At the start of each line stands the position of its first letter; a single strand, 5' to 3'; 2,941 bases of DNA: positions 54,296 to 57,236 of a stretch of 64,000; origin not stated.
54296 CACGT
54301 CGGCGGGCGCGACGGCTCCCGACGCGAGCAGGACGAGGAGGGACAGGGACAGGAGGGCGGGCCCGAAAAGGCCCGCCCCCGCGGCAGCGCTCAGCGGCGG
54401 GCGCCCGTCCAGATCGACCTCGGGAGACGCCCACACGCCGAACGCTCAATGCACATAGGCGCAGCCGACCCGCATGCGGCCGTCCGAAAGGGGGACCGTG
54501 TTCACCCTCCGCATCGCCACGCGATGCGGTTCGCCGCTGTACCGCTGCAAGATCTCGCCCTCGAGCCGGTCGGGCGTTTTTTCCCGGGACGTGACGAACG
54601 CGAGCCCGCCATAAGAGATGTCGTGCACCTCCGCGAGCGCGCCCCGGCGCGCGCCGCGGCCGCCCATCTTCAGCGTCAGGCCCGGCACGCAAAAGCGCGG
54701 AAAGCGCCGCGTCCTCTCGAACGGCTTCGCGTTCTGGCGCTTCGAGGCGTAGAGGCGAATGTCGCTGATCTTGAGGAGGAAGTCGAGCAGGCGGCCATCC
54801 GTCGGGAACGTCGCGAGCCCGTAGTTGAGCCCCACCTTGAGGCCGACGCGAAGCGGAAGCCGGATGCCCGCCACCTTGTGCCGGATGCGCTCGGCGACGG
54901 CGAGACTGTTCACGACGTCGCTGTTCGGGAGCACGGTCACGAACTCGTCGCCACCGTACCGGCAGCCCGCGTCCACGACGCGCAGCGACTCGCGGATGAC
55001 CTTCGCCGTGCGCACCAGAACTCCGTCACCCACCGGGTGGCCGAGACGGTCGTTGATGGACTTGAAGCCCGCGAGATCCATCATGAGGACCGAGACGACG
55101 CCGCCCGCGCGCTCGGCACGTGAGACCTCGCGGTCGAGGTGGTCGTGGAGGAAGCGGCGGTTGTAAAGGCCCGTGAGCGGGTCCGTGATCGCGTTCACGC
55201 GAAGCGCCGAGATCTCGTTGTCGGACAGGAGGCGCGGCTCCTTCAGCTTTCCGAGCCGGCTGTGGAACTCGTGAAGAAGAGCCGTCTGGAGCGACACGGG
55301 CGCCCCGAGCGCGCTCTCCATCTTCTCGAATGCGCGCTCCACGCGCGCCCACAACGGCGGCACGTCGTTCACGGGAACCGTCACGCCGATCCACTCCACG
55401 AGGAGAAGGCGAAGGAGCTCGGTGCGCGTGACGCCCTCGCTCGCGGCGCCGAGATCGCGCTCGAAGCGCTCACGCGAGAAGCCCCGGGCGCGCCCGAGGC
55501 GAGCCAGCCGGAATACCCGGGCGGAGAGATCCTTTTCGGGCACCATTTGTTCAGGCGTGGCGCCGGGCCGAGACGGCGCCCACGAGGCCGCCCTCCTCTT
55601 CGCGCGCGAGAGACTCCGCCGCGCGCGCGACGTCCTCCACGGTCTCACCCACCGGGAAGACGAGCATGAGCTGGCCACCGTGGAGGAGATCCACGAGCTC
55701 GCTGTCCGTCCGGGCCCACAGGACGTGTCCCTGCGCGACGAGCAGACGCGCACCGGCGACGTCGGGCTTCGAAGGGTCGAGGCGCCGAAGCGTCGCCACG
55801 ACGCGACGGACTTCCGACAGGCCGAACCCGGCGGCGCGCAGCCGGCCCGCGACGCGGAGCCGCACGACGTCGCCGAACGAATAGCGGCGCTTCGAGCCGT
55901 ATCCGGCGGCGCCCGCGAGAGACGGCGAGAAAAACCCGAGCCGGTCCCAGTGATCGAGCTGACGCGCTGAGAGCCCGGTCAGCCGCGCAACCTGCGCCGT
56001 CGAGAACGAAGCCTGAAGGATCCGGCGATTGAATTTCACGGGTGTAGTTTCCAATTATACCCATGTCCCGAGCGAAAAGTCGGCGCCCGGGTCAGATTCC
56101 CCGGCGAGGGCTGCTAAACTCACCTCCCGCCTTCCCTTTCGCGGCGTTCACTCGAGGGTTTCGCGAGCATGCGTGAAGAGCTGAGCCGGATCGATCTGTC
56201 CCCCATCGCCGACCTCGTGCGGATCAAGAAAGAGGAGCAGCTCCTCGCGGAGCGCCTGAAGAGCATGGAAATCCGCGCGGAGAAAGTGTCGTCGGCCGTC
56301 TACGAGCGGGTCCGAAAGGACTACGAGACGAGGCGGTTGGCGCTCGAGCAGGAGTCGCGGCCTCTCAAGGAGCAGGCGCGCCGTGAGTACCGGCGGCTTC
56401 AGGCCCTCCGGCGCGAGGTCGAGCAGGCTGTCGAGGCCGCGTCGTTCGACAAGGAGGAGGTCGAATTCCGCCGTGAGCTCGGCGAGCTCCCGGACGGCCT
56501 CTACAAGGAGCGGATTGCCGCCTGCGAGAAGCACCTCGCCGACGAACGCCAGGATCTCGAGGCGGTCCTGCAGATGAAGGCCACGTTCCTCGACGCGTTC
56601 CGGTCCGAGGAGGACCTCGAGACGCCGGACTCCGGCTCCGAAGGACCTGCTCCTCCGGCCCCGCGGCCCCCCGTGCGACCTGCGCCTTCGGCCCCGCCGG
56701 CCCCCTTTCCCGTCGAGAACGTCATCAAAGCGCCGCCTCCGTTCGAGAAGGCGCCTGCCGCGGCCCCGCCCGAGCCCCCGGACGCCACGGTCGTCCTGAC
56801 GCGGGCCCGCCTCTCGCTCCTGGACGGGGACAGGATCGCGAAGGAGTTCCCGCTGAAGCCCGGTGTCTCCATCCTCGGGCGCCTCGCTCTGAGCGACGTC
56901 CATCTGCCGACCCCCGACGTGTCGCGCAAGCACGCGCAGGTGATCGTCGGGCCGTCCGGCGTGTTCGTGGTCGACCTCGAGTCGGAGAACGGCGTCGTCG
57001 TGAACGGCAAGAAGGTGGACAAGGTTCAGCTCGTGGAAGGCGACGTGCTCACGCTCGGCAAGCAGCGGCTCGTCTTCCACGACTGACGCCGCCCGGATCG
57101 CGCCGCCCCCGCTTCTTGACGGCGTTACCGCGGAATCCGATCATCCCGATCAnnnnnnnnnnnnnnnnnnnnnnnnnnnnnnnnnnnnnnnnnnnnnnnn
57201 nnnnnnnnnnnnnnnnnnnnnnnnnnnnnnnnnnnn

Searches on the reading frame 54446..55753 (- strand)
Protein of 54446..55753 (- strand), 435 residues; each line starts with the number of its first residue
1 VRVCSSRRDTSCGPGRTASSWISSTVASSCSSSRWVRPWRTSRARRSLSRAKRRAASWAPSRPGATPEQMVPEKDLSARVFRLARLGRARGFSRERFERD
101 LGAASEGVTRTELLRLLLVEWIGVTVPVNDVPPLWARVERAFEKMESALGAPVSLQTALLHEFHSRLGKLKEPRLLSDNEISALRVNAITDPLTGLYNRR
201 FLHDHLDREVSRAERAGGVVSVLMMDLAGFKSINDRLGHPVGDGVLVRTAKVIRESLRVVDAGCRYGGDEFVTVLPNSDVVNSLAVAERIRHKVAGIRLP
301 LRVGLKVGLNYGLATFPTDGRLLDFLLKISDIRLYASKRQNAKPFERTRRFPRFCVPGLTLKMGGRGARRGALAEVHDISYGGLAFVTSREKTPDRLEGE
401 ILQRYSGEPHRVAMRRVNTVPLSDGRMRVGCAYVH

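Call 4: search_protein_families(library=pfam, proteins=[window:54446-55753:-], max_evalue=1)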
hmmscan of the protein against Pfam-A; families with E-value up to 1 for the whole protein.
window:54446-55753:- (435 aa): 2 families
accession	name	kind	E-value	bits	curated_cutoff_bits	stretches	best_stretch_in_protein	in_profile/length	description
PF00990.26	GGDEF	-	1.8e-38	132.3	23.8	1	188-342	1-159/161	Diguanylate cyclase, GGDEF domain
PF07238.19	PilZ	-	0.0076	17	22.5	1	348-433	2-85/102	PilZ domain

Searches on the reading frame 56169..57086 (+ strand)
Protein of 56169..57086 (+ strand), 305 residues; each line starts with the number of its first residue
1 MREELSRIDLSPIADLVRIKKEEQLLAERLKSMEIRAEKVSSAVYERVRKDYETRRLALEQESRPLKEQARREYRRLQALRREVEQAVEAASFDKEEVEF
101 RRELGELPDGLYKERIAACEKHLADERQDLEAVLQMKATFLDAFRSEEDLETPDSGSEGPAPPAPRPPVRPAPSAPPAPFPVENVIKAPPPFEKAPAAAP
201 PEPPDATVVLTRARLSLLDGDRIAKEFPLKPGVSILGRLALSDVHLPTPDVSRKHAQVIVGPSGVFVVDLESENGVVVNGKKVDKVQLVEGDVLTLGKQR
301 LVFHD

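Call 4: search_protein_families(library=pfam, proteins=[window:56169-57086:+], max_evalue=1)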
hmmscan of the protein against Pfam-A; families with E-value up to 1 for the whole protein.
window:56169-57086:+ (305 aa): 5 families
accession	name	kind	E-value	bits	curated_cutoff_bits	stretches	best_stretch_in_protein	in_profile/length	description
PF00498.31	FHA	-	6e-15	55.9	20.7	1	236-297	3-67/67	FHA domain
PF16697.10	Yop-YscD_cpl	-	1.2e-13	51.5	33.2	1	217-304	2-91/94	Inner membrane component of T3SS, cytoplasmic domain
PF16715.11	CDPS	-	0.081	13.1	27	1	69-145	73-149/220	Cyclodipeptide synthase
PF08378.17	NERD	-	0.27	12.2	22.1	1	238-280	21-64/111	Nuclease-related domain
PF25746.1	Phage_Repressor_c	-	0.42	10.2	27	1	24-148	214-324/352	Streptomyces phage repressor protein c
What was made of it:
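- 56169..57086 (+): Extra FHA protein (305 aa): coiled-coil-like N-terminus, Pro-rich linker, and a C-terminal FHA with an intact pThr-binding signature. Clade-specific. Pfam FHA E = 6e-15 (call 4).
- Checked: Both flanking genes are FHA genes: 56169-57086 (FHA E = 6e-15) and 59294-61234 (FHA E = 3e-10) (call 4).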

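Call 7: search_protein_families(library=ncbifam, proteins=[window:56169-57086:+], max_evalue=1)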
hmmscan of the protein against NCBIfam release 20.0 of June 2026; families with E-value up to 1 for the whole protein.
window:56169-57086:+ (305 aa): 7 families
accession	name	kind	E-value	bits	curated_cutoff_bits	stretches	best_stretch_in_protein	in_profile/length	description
NF052573.1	HisKinEspAMyxo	equivalog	6.5e-12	44.3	1400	1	197-299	15-114/755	serine histidine kinase EspA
NF033760.1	gliding_GltG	equivalog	2.1e-10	39.8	650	1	235-302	27-95/650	adventurous gliding motility protein GltG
NF041660.2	oxygluDhInhib_OdhI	equivalog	1.5e-09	37.8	200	1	223-303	47-127/130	oxoglutarate dehydrogenase inhibitor Odhl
NF049868.1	FhaB_Rv0019c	equivalog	3.4e-09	37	125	1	206-297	60-152/158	FHA domain-containing protein FhaB/FipA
NF052403.1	ESX1TransRegEspM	equivalog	1.7e-05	23.9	550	1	212-298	10-94/367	ESX-1 type VII secretion system transcriptional regulator EspM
NF033930.1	pneumo_PspA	exception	0.037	12.7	850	1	49-199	261-399/659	pneumococcal surface protein A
NF010749.0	PRK14151.1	equivalog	0.14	11.8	231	1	43-92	16-65/188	nucleotide exchange factor GrpE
